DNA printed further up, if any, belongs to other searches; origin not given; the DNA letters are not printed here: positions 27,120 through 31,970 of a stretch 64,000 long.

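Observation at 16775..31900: T7SSb-type secretion locus without EssA/EssB/EsaA, with two membrane Hanks kinases, a PP2C phosphatase and a lipoprotein in the same array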

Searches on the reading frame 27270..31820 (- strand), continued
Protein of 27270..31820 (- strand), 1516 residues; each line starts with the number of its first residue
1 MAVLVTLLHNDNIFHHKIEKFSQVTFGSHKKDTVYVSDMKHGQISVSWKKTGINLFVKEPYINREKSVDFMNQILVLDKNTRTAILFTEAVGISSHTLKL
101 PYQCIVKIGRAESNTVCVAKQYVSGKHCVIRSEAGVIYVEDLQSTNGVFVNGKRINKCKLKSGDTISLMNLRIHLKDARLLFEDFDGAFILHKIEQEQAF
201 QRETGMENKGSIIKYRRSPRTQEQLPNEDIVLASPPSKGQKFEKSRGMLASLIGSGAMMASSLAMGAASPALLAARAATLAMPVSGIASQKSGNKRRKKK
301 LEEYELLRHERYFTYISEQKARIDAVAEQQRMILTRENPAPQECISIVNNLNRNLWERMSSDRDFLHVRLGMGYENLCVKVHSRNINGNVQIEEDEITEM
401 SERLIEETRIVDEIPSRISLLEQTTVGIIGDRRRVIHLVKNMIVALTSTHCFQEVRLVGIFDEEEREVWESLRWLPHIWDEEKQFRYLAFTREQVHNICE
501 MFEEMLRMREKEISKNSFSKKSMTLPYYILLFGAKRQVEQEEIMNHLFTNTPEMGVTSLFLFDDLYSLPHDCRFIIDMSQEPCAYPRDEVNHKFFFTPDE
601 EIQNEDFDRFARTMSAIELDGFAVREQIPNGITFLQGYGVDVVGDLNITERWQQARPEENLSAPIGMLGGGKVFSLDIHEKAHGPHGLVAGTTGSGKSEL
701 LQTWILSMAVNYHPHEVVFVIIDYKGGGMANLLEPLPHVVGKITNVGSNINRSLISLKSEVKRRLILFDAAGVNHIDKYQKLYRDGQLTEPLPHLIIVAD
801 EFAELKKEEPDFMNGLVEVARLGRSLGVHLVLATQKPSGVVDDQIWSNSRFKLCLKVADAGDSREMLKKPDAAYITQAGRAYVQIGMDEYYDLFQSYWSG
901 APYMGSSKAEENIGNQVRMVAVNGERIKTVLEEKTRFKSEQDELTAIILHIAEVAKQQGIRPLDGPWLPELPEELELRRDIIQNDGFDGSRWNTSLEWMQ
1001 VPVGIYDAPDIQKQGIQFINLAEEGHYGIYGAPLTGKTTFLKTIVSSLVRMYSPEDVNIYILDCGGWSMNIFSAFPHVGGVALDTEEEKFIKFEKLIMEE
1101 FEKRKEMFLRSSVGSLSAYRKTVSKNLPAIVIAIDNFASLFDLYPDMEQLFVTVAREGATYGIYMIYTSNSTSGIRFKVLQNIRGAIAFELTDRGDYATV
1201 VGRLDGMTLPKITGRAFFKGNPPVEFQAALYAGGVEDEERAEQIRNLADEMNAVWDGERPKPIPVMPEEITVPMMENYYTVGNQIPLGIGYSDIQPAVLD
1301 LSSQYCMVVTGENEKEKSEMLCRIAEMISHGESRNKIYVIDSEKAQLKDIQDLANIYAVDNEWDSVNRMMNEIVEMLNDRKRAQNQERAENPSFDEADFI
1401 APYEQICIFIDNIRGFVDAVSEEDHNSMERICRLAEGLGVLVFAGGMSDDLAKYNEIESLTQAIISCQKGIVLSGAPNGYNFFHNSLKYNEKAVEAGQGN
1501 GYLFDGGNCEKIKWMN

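Call 32: find_encoding_contigs(protein=P0005, flank=10000, max_places=2)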
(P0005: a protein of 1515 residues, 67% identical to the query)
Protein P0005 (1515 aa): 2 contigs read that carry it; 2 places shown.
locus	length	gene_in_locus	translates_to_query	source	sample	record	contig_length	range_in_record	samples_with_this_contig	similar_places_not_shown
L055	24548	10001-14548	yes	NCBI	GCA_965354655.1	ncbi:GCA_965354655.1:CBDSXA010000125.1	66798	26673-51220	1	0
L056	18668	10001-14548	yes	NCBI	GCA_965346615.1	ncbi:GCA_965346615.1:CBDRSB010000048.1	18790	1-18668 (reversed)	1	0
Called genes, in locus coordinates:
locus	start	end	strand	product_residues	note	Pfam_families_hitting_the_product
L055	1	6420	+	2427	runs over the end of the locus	PF13855:LRR_8 (faint), PF12799:LRR_4 (faint), PF13306:LRR_5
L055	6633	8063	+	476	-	-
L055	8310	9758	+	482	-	PF05257:CHAP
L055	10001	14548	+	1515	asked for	PF16697:Yop-YscD_cpl (weak), PF00498:FHA, PF01580:FtsK_SpoIIIE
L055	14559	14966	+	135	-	-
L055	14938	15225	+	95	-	PF08817:YukD (weak)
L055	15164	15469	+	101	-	-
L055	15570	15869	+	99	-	PF06013:WXG100, PF00823:PPE (weak)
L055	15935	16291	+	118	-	PF06013:WXG100 (weak), PF10824:T7SS_ESX_EspC (weak)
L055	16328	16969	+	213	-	-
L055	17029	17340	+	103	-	-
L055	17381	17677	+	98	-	PF06013:WXG100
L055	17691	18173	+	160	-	-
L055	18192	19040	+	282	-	PF06013:WXG100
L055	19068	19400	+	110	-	PF13780:DUF4176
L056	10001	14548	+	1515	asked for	PF16697:Yop-YscD_cpl (weak), PF00498:FHA, PF01580:FtsK_SpoIIIE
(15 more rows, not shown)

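Call 33: find_encoding_contigs(protein=P0073, flank=10000, max_places=2)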
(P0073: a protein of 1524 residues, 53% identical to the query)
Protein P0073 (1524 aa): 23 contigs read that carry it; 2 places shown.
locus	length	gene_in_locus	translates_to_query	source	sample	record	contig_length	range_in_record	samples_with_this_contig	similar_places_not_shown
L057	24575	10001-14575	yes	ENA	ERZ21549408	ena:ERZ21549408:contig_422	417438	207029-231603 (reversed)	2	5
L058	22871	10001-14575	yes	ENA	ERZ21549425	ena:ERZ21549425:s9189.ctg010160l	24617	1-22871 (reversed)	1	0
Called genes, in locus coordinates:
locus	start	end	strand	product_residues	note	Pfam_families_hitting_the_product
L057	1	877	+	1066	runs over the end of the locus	PF27218:MJ0043_C, PF00580:UvrD-helicase, PF13086:AAA_11 (weak), PF13245:AAA_19, PF13604:AAA_30 (faint), PF13361:UvrD_C, PF13538:UvrD_C_2 (weak)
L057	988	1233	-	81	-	PF12637:TSCPD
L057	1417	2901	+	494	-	-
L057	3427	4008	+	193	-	-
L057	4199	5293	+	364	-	PF01609:DDE_Tnp_1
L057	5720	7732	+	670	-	PF00069:Pkinase, PF07714:PK_Tyr_Ser-Thr, PF02368:Big_2 (weak)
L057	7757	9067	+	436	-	PF00691:OmpA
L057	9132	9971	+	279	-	PF00481:PP2C (faint), PF07228:SpoIIE (faint), PF13672:PP2C_2 (weak)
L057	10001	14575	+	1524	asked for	PF16697:Yop-YscD_cpl, PF00498:FHA, PF13401:AAA_22 (faint), PF01580:FtsK_SpoIIIE, PF01637:ATPase_2 (faint), PF01580:FtsK_SpoIIIE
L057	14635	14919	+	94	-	PF08817:YukD (weak)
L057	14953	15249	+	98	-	PF06013:WXG100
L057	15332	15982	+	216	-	-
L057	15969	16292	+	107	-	-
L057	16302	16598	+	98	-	PF06013:WXG100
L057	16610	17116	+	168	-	-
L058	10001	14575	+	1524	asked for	PF16697:Yop-YscD_cpl, PF00498:FHA, PF13401:AAA_22 (faint), PF01580:FtsK_SpoIIIE, PF01637:ATPase_2 (faint), PF01580:FtsK_SpoIIIE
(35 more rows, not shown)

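Call 38: search_protein_families(library=ncbifam, max_evalue=0.1, proteins=[window:27270-31820:-])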
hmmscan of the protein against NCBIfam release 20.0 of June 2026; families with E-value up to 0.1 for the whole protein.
window:27270-31820:- (1516 aa): 18 families
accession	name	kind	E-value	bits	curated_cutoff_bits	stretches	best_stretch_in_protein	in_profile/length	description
TIGR03928.1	T7_EssCb_Firm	equivalog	0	1195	778.4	1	214-1513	5-1293/1296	type VII secretion protein EssC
TIGR03924.1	T7SS_EccC_a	equivalog_domain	4e-137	458.8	509.15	2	248-900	24-671/673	type VII secretion protein EccCa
TIGR03925.1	T7SS_EccC_b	equivalog_domain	2.7e-92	309.9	346.55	2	952-1451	7-504/564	type VII secretion protein EccCb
NF007615.0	PRK10263.1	equivalog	1.5e-19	69.2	1566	1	679-873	1005-1222/1355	DNA translocase FtsK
NF033760.1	gliding_GltG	equivalog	6e-13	48.2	650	1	105-178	25-99/650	adventurous gliding motility protein GltG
NF049868.1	FhaB_Rv0019c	equivalog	2.3e-12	47.2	125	1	96-159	79-142/158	FHA domain-containing protein FhaB/FipA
TIGR03354.1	VI_FHA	hypoth_equivalog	2.1e-08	34.4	120.25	1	106-284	26-207/420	type VI secretion system-associated FHA domain protein TagH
NF052573.1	HisKinEspAMyxo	equivalog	1.1e-06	27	1400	1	108-168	50-111/755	serine histidine kinase EspA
NF040937.1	HerA_Thermprot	equivalog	4.4e-06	25.4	800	1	783-871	340-428/487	DNA double-strand break repair helicase HerA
NF041017.1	DNA_import_CedB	equivalog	1.4e-05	24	700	1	680-726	271-314/590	DNA import protein CedB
NF041660.2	oxygluDhInhib_OdhI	equivalog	0.00021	21.2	200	1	105-173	57-125/130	oxoglutarate dehydrogenase inhibitor Odhl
NF052403.1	ESX1TransRegEspM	equivalog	0.0012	17.8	550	1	90-167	16-91/367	ESX-1 type VII secretion system transcriptional regulator EspM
NF041214.1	plasmid_TraB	equivalog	0.0028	16.2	800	1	679-839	243-390/639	plasmid transfer protein TraB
NF040819.1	helicase_HerA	equivalog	0.005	15.4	970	1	788-868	400-478/561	DNA double-strand break repair helicase HerA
TIGR03743.1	SXT_TraD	subfamily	0.011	14.2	366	0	678-726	169-213/636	conjugative transfer system coupling protein TraD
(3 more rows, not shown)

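Call 66: search_protein_families(library=pfam, max_evalue=0.01, proteins=[L024:1-5904:+, L024:6067-7974:+, L024:8167-9732:+, L024:9746-10264:+, L024:14978-15700:+, L024:15697-16125:+, L024:18549-19073:+, L024:19076-19783:+, L024:19787-21370:+])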
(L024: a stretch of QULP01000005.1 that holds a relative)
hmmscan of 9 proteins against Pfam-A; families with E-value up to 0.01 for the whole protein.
L024:1-5904:+ (1967 aa): 4 families
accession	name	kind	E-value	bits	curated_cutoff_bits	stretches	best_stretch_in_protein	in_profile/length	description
PF19077.6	Big_13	-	2.4e-22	79.8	27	1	1440-1502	35-101/102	Bacterial Ig-like domain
PF13750.12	Big_3_3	-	6.6e-14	52.3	27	1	1782-1857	2-76/157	Bacterial Ig-like domain (group 3)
PF12245.14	Big_3_2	-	1.5e-12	48.2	23.3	1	803-883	42-121/122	Bacterial Ig-like domain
PF13754.12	Big_3_4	-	0.00014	22.2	27.3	0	1460-1496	19-55/106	Domain of unknown function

L024:6067-7974:+ (635 aa): 22 families
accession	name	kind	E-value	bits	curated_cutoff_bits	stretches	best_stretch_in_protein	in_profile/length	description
PF00069.31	Pkinase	-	4.8e-36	124.9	31.7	1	12-219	1-200/263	Protein kinase domain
PF07714.23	PK_Tyr_Ser-Thr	-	1.8e-18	67.2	23.1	1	15-215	4-204/258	Protein tyrosine and serine/threonine kinase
PF07719.23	TPR_2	-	1.4e-12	47.1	27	1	353-381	1-29/34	Tetratricopeptide repeat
PF13428.12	TPR_14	-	5e-08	33.3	23.5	0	354-383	2-31/44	Tetratricopeptide repeat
PF13424.12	TPR_12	-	2.1e-06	28.3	30.1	1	352-381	44-73/77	Tetratricopeptide repeat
PF00515.34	TPR_1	-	3.6e-06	27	27.8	1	353-381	1-29/34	Tetratricopeptide repeat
PF13432.12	TPR_16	-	2.7e-05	25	32.7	1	343-382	22-60/65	Tetratricopeptide repeat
PF01636.29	APH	-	3.6e-05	24.1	23.2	1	119-172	155-214/239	Phosphotransferase enzyme family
PF13181.12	TPR_8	-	4.5e-05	23.7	25.7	1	353-381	1-29/34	Tetratricopeptide repeat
PF14559.12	TPR_19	-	0.00044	20.9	25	0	344-381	17-53/68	Tetratricopeptide repeat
PF13176.12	TPR_7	-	0.00047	20.5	27.9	0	356-382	2-28/36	Tetratricopeptide repeat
PF03109.22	ABC1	-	0.00058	19.5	22.9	1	60-153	124-212/244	ABC1 atypical kinase-like domain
PF03704.23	BTAD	-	0.00074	20.3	22.1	1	339-404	48-113/146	Bacterial transcriptional activator domain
PF12895.13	ANAPC3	-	0.00084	20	27.2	0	351-379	21-49/82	Anaphase-promoting complex, cyclosome, subunit 3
PF25068.1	ARM_TT21_4th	-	0.00087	20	30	0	358-391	4-35/153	Tetratricopeptide repeat protein 21 forth ARM domain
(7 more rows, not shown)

L024:8167-9732:+ (521 aa): 9 families
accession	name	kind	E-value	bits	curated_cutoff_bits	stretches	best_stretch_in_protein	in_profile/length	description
PF13620.12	CarboxypepD_reg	-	3.7e-10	40.5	32.3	1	298-369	3-74/82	Carboxypeptidase regulatory-like domain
PF14559.12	TPR_19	-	5.9e-08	33.4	25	1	48-96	2-50/68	Tetratricopeptide repeat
PF13715.12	CarbopepD_reg_2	-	1.5e-07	31.8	32.2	1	298-369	2-69/88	CarboxypepD_reg-like domain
PF13414.12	TPR_11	-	7.9e-07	29.1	26.8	1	46-85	3-42/42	TPR repeat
PF00515.34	TPR_1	-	0.00075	19.7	27.8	0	47-68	11-32/34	Tetratricopeptide repeat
PF07719.23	TPR_2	-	0.00076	19.9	27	0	44-69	8-33/34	Tetratricopeptide repeat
PF23194.1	NOMO_5th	-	0.0017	19.2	27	0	312-358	18-64/89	NOMO fifth transthyretin-like domain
PF13181.12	TPR_8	-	0.0027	18.2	25.7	0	74-96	4-26/34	Tetratricopeptide repeat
PF13174.12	TPR_6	-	0.0062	17.6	26.3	0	47-66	10-29/33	Tetratricopeptide repeat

L024:9746-10264:+ (172 aa): 2 families
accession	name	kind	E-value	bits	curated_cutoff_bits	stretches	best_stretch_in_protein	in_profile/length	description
PF00498.31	FHA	-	8.1e-11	42.6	20.7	1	86-155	1-66/67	FHA domain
PF16697.10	Yop-YscD_cpl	-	2.7e-05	24.8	33.2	1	83-137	16-69/94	Inner membrane component of T3SS, cytoplasmic domain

L024:14978-15700:+ (240 aa): 2 families
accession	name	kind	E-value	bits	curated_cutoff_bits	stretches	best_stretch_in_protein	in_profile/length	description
PF04397.21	LytTR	-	2.3e-22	79.5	22.6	1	148-235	4-95/98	LytTr DNA-binding domain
PF00072.30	Response_reg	-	0.0063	17.1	30.2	0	31-119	22-110/111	Response regulator receiver domain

L024:15697-16125:+ (142 aa): 0 families

L024:18549-19073:+ (174 aa): 2 families
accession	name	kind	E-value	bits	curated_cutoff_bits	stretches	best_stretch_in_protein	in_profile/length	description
PF00498.31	FHA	-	1.5e-15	57.8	20.7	1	113-166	12-67/67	FHA domain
PF16697.10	Yop-YscD_cpl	-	1.8e-08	35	33.2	1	115-172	32-90/94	Inner membrane component of T3SS, cytoplasmic domain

L024:19076-19783:+ (235 aa): 0 families

L024:19787-21370:+ (527 aa): 3 families
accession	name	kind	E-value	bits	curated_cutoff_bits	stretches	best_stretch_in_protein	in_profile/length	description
PF11187.14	Mbeg1-like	-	2.3e-17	63.6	21.1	1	82-202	28-141/224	Mbeg1-like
PF20591.4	DUF6792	-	4e-05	23.5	25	1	93-163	65-144/220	Domain of unknown function (DUF6792)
PF20434.5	BD-FAE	-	0.0035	17.3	26.8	1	122-191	72-141/215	BD-FAE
